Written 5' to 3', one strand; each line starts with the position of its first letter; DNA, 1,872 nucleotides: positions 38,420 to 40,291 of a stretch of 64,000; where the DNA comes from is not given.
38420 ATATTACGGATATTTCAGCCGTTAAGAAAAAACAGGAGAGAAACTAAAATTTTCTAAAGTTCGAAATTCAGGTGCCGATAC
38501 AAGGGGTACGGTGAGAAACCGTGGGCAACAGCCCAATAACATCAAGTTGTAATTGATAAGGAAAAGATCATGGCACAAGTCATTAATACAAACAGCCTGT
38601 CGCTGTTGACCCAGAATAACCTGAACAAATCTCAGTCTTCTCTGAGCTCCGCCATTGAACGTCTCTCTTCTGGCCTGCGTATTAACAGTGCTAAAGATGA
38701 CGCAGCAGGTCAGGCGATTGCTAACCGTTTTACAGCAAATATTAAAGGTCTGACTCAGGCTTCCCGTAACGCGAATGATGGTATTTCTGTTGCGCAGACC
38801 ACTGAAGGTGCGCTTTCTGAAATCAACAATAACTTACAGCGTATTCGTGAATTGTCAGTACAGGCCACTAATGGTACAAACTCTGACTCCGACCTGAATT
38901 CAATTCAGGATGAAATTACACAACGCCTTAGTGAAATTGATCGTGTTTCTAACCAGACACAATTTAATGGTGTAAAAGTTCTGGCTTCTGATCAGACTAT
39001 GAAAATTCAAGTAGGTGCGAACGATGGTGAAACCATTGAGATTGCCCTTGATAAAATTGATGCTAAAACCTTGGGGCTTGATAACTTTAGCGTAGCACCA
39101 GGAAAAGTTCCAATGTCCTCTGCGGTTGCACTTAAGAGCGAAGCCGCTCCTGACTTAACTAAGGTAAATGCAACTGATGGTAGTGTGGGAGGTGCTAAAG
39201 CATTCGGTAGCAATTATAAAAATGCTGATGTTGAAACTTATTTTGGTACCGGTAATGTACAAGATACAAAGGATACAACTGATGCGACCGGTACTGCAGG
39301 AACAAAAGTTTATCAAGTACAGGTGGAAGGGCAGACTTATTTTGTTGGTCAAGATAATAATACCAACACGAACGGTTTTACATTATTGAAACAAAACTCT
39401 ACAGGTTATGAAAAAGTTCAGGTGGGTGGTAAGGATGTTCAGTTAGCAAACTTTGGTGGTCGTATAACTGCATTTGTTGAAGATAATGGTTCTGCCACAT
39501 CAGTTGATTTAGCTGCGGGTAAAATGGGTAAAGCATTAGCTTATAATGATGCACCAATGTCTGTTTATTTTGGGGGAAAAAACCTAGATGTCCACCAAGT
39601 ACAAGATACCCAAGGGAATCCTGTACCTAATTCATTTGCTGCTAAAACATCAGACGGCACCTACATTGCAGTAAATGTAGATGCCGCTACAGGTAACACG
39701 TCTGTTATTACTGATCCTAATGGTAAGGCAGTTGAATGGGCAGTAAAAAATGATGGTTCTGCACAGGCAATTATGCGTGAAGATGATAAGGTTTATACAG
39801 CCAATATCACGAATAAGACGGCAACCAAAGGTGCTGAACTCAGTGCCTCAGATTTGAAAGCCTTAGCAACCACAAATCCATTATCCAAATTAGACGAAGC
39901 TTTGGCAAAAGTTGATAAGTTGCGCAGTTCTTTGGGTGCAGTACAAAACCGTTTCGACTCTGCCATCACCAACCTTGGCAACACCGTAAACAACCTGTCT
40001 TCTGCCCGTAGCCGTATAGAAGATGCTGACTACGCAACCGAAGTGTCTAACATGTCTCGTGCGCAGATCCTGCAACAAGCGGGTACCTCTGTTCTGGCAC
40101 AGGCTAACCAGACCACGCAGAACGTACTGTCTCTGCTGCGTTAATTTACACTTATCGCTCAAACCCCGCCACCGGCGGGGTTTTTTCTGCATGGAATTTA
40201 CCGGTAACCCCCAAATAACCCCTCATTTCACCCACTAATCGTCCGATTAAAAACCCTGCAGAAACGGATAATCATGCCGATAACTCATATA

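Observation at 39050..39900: fliC central domain is divergent and determines the H serotype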

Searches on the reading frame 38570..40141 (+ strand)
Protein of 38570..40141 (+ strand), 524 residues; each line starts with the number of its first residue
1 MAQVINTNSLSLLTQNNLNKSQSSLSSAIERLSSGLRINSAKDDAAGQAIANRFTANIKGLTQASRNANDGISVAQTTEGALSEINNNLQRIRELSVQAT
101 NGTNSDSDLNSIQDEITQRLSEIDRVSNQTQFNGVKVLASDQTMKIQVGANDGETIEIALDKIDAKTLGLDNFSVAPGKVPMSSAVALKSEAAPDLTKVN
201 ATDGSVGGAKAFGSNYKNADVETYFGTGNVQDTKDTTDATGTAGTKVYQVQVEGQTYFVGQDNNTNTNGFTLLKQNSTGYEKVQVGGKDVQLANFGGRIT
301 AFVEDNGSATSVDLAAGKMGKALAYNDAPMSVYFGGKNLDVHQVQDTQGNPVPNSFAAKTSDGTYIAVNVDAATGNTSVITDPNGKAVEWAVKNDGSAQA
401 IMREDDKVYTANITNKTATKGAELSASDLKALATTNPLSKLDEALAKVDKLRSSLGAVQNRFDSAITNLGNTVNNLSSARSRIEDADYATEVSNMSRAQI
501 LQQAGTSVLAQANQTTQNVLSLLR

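Call 15: search_protein_families(library=pfam, proteins=[window:38570-40141:+], max_evalue=0.01)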
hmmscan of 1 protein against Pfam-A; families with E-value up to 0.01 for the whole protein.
window:38570-40141:+ (524 aa): 3 families
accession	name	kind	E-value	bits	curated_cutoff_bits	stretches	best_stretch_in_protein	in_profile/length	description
PF00669.25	Flagellin_N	-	2.3e-45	154.5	26.6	1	5-142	1-138/139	Bacterial flagellin N-terminal helical region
PF00700.27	Flagellin_C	-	1.6e-31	108.9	23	1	439-523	2-86/86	Bacterial flagellin C-terminal helical region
PF24611.2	Spectrin_Anc-1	-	0.0095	16.6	33.2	0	440-488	19-67/115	Nuclear anchorage protein 1, spectrin-like repeat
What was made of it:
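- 39890..40141 (+): C-terminal conserved D1/D0 coding part (aa 441-524), ending in ...VLSLLR. Pfam Flagellin_C at 439-523 (call 15).
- On Bacterial flagellin (FliC/FljB family): PF00700 at 439-523, 108.9 bits (cut-off 23) (call 15).
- Checked: It has Pfam Flagellin_N at residues 5-142 (E 2e-45) and Flagellin_C at 439-523 (E 2e-31), and no Pfam hit between them (call 15).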

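Call 16: search_protein_families(library=ncbifam, proteins=[window:38570-40141:+], max_evalue=0.01)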
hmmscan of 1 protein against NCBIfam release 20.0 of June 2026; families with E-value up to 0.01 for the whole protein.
window:38570-40141:+ (524 aa): 28 families (the best 25 are shown)
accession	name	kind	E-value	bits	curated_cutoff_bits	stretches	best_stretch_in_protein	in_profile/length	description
NF005953.0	PRK08026.1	subfamily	7.7e-177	590.1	619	2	1-301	1-290/548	FliC/FljB family flagellin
NF005294.0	PRK06819.1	subfamily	1.6e-164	547.9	387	2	1-253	1-250/376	FliC/FljB family flagellin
NF006467.0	PRK08869.1-2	subfamily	1.2e-93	314.3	443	2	1-192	1-194/400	flagellin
NF009448.0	PRK12806.1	equivalog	2.1e-88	297.2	531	1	1-523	1-473/475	flagellin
NF009444.0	PRK12802.1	equivalog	1.2e-85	287.5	332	2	1-252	1-260/282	flagellin domain-containing protein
NF006466.0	PRK08869.1-1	subfamily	4.7e-70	237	426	2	1-176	1-179/377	flagellin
NF006469.0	PRK08869.1-4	equivalog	7.5e-70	236.2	627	2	1-175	1-176/377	flagellin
NF006468.0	PRK08869.1-3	subfamily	1.4e-66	225.2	436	2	2-167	2-168/378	polar flagellin E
NF006470.0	PRK08869.1-5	equivalog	1.8e-66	224.9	423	2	5-249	4-251/388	flagellin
NF038071.1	lat_flg_LafA_2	exception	1.9e-63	214.5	365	2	1-219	1-222/284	lateral flagellin LafA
NF009446.0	PRK12804.1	subfamily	6.2e-63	213.1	352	2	5-172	3-181/301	flagellin Hag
NF009450.0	PRK12808.1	equivalog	4.3e-56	191.4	476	2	5-424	3-411/476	flagellin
NF009449.0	PRK12807.1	subfamily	1.4e-55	188.9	347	2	5-171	3-183/287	flagellin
NF009445.0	PRK12803.1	equivalog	1.3e-42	146.2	450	2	4-142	2-140/335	flagellin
NF010115.0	PRK13588.1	subfamily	4.3e-42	144.8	503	2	1-233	1-230/514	flagellin B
NF033876.2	flagella_HExxH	equivalog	8.6e-09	35.3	205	2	112-143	1-32/384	flagellinolysin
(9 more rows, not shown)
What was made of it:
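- On Bacterial flagellin (FliC/FljB family): NCBIfam NF005294 FliC/FljB scores 547.9 bits against a cut-off of 387 (call 16).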

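Call 17: search_solved_structures(query=window:38570-40141:+, max_evalue=0.001, show_alignments=1)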
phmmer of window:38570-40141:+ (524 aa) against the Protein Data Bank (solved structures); distinct sequences matched with E-value up to 0.001: 79 (the best 60 are shown).
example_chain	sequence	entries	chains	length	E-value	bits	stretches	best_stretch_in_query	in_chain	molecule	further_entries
9gnz_A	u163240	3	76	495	3.2e-123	415.4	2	1-290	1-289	Flagellin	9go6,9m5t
8fml_B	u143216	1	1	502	3.3e-123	415.4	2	1-290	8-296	Flagellin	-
6jy0_A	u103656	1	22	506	2.7e-122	412.4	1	1-524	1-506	Flagellin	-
1ucu_A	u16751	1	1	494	4.2e-122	411.7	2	2-290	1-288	phase 1 Flagellin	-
9iwq_A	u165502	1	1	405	6.4e-122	411.1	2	2-186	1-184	Flagellin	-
3a5x_A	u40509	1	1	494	1.2e-121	410.2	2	2-290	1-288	Flagellin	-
9atb_A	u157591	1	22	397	1.2e-121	410.2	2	1-204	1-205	Flagellin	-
9m67_A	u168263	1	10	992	1.6e-119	403.2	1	1-524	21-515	Flagellin,Flagellar hook-associated protein 2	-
8cxm_Z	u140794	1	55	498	1.3e-118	400.2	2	1-302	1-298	Flagellin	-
9ofn_1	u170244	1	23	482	5.9e-118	398.1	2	1-204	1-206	FliC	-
7sqj_A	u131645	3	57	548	7.5e-116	391.1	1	1-523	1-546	Flagellin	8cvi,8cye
7sn7_A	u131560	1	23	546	7.2e-115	387.9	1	3-523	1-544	Flagellin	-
7sn4_A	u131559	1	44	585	3.7e-113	382.2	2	1-205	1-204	Flagellin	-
7sqd_A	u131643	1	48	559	1.2e-100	341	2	1-185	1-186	Flagellin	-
9n59_A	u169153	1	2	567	9.3e-99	334.8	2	4-233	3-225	Flagellin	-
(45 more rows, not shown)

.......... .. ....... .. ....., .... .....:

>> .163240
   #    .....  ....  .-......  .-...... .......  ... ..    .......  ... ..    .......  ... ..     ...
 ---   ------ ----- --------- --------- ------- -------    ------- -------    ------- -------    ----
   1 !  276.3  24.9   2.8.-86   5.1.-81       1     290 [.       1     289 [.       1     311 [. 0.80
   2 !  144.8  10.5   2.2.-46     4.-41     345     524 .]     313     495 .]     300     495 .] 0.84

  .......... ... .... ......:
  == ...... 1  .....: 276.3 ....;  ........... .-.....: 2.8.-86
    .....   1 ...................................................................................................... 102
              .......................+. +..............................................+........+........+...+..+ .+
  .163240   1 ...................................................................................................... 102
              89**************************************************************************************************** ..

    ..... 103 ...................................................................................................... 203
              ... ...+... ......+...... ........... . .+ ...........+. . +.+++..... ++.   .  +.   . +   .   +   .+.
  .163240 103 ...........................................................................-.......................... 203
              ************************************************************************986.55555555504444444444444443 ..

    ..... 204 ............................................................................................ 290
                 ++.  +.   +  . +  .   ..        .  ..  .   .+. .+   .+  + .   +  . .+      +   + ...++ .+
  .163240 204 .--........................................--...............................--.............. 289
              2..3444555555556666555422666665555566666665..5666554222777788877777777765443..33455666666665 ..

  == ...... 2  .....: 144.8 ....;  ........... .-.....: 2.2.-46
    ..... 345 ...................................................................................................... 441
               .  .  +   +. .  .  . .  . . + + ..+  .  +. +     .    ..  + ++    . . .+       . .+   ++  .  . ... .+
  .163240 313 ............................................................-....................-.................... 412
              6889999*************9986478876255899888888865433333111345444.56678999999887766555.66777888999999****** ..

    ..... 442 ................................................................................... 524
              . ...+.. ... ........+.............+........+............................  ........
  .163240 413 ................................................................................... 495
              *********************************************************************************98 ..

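Call 40: predict_structure(alignment_id=A2)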
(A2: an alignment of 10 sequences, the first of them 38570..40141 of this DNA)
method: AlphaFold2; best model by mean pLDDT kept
length: 524 residues; sequences in the alignment: 10
mean_pLDDT: 66.5   pTM: 0.48
mean pLDDT of the five models: 66.5, 66.0, 64.2, 63.6, 62.9
residues with pLDDT >= 90: 65; 70-90: 174; 50-70: 149; < 50: 136
segments of 3 or more residues with pLDDT < 50: 1-43, 101-105, 130-158, 175-178, 190-194, 434-436, 479-495, 497-524
pLDDT, mean of each block of 10 residues (from residue 1): 32 46 46 42 50 53 56 62 74 67 52 74 67 36 46 46 61 52 64 61 82 84 81 91 90 84 75 92 93 85 91 89 75 79 82 85 82 77 86 76 82 85 69 54 67 61 55 51 45 46 46 43 38
secondary structure, 60 per line:
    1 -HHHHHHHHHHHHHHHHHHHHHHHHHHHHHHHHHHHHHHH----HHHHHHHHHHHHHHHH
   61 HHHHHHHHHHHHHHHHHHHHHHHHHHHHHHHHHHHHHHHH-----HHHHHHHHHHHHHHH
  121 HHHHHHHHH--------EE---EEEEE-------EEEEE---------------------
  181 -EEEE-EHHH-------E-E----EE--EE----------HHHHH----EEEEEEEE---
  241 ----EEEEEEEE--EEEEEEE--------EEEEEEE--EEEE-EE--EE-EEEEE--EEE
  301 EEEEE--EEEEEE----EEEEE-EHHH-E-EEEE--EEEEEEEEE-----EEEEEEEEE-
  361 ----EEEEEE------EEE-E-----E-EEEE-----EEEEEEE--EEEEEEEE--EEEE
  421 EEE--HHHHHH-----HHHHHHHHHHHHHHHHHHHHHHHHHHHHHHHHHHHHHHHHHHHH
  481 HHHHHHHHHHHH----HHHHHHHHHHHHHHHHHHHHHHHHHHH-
elements in order: H2-40 H45-100 H106-129 E143-147 E155-159 E182-185 H221-225 E230-237 E245-252 E255-261 E270-276 E279-282 E291-295 E298-305 E308-313 E318-322 E331-334 E337-345 E351-359 E365-370 E377-379 E389-392 E398-404 E407-414 E417-423 H426-431 H437-492 H497-523
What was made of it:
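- The residue lies in a predicted beta strand (E298-305) of a confident region (call 40) and is more likely structural than an exposed epitope.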

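Call 42: fold_search(model_id=the predicted structure, library=pdb)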
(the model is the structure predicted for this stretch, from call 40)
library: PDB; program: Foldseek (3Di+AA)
matches with E <= 10: 195; with E <= 0.001: 65
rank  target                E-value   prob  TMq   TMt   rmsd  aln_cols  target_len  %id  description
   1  1ucu                  1.1e-23  1.00  0.36  0.38  26.7       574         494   46  R-type straight flagellar filament made of full-length flagellin (released 2003-08-12)
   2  9go6_a                1.5e-23  1.00  0.36  0.38  27.2       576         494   47  Salmonella hook-filament junction complex (released 2025-04-09)
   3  9gnz_A                2.1e-23  1.00  0.37  0.39  26.0       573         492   45  Salmonella cap-filament complex (released 2025-04-09)
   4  9gnz_B                4.8e-23  1.00  0.37  0.39  26.1       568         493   45  Salmonella cap-filament complex (released 2025-04-09)
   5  9gnz_G                9.2e-23  1.00  0.36  0.39  25.4       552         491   46  Salmonella cap-filament complex (released 2025-04-09)
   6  9gnz_F                9.7e-23  1.00  0.36  0.38  25.4       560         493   45  Salmonella cap-filament complex (released 2025-04-09)
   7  3a5x                  9.7e-23  1.00  0.35  0.37  26.6       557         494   47  L-type straight flagellar filament made of full-length flagellin (released 2010-03-16)
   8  9gnz_Q                1.1e-22  1.00  0.37  0.39  25.6       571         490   45  Salmonella cap-filament complex (released 2025-04-09)
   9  9go6_f                3.2e-22  1.00  0.36  0.38  27.9       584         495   46  Salmonella hook-filament junction complex (released 2025-04-09)
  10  9gnz_N                4.6e-22  1.00  0.36  0.39  25.2       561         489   46  Salmonella cap-filament complex (released 2025-04-09)
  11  7sn4_W                5.6e-22  1.00  0.37  0.34  29.4       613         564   41  Cryo-EM structure of the enterohemorrhagic E. coli O157:H7 flagellar filament (released 2022-03-16)
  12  9gnz_C                8.3e-22  1.00  0.36  0.38  25.1       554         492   46  Salmonella cap-filament complex (released 2025-04-09)
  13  9n59_A                1.0e-21  1.00  0.36  0.34  33.1       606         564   37  CryoEM structure of the Azotobacter vinelandii flagellar filament (released 2025-07-16)
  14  7sn4_A                1.0e-21  1.00  0.36  0.34  35.4       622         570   44  Cryo-EM structure of the enterohemorrhagic E. coli O157:H7 flagellar filament (released 2022-03-16)
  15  7sn7_A                2.5e-21  1.00  0.37  0.36  27.2       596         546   42  Cryo-EM structure of the enteropathogenic E. coli O127:H6 flagellar filament (released 2022-03-16)
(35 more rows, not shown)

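Call 69: list_cluster_members(proteins=[window:38570-40141:+, L001:4001-5572:+])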
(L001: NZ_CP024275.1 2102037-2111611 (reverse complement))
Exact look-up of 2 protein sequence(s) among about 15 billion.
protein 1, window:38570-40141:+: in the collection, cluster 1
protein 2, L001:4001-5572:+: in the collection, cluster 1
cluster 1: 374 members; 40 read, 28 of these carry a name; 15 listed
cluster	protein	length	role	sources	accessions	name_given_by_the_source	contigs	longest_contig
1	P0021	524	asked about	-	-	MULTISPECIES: flagellin [Enterobacteriaceae] | flagellin | Flagellin n=2 Tax=Escherichia coli TaxID=562 RepID=A0A0A3VUZ7_ECOLX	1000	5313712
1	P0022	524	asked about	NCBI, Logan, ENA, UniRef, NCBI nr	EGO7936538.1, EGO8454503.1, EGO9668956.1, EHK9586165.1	flagellin [Escherichia coli] | flagellin N-terminal helical domain-containing protein n=1 Tax=Escherichia coli TaxID=562 ...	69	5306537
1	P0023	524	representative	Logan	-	-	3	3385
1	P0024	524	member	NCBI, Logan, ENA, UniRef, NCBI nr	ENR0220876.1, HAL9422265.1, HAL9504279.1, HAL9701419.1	flagellin FliC [Escherichia coli] | flagellin N-terminal helical domain-containing protein n=1 Tax=Escherichia coli TaxID=562 ... | flagellin [Escherichia coli]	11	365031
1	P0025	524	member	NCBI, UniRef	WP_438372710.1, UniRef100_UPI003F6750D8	flagellin [Escherichia coli] | flagellin N-terminal helical domain-containing protein n=1 Tax=Escherichia coli TaxID=562 ...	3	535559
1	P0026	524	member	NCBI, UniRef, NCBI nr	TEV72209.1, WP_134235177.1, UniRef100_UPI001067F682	flagellin FliC [Escherichia coli] | flagellin N-terminal helical domain-containing protein n=1 Tax=Escherichia coli TaxID=562 ... | flagellin [Escherichia coli]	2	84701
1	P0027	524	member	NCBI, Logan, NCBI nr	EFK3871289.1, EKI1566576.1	flagellin FliC [Escherichia coli]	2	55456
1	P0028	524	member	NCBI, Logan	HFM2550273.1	TPA: flagellin [Escherichia coli]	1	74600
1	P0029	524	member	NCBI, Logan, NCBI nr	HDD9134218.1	TPA: flagellin FliC [Escherichia coli] | flagellin FliC [Escherichia coli]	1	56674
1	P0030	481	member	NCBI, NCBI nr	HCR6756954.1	TPA: flagellin FliC, partial [Shigella sonnei] | flagellin FliC [Shigella sonnei]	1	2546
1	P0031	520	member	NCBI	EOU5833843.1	flagellin, partial [Shigella sonnei]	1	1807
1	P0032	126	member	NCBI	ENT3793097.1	flagellin, partial [Shigella sonnei]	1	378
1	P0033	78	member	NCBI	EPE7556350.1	flagellin, partial [Shigella sonnei]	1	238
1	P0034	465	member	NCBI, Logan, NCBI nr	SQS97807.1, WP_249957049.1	flagellin [Escherichia coli] | flagellin FliC [Escherichia coli]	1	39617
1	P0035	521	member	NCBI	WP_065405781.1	flagellin N-terminal helical domain-containing protein, partial [Shigella sonnei]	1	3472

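Call 71: find_encoding_contigs(protein=P0022, flank=1000, max_places=6)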
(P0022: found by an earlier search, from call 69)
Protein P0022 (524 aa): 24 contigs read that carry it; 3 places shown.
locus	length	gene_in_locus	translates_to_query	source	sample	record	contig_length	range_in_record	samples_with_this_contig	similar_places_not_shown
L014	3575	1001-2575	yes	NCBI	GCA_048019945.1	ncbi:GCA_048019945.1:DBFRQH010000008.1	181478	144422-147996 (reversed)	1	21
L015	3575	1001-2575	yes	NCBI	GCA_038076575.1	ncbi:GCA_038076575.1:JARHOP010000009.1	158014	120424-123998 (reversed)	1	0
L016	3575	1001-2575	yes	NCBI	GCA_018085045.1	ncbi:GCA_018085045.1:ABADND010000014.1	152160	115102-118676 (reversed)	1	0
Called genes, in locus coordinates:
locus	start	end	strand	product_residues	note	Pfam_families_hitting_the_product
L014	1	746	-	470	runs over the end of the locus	PF02465:FliD_N, PF07195:FliD_C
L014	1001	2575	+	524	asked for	PF00669:Flagellin_N, PF00700:Flagellin_C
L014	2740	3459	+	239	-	PF04542:Sigma70_r2, PF04539:Sigma70_r3, PF08281:Sigma70_r4_2, PF04545:Sigma70_r4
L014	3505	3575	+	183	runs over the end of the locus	PF02899:Phage_int_SAM_1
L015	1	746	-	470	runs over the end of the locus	PF02465:FliD_N, PF07195:FliD_C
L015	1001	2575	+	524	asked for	PF00669:Flagellin_N, PF00700:Flagellin_C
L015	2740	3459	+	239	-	PF04542:Sigma70_r2, PF04539:Sigma70_r3, PF08281:Sigma70_r4_2, PF04545:Sigma70_r4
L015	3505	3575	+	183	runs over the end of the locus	PF02899:Phage_int_SAM_1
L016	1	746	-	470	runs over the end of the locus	PF02465:FliD_N, PF07195:FliD_C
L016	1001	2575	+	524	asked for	PF00669:Flagellin_N, PF00700:Flagellin_C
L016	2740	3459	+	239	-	PF04542:Sigma70_r2, PF04539:Sigma70_r3, PF08281:Sigma70_r4_2, PF04545:Sigma70_r4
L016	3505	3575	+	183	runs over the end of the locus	PF02899:Phage_int_SAM_1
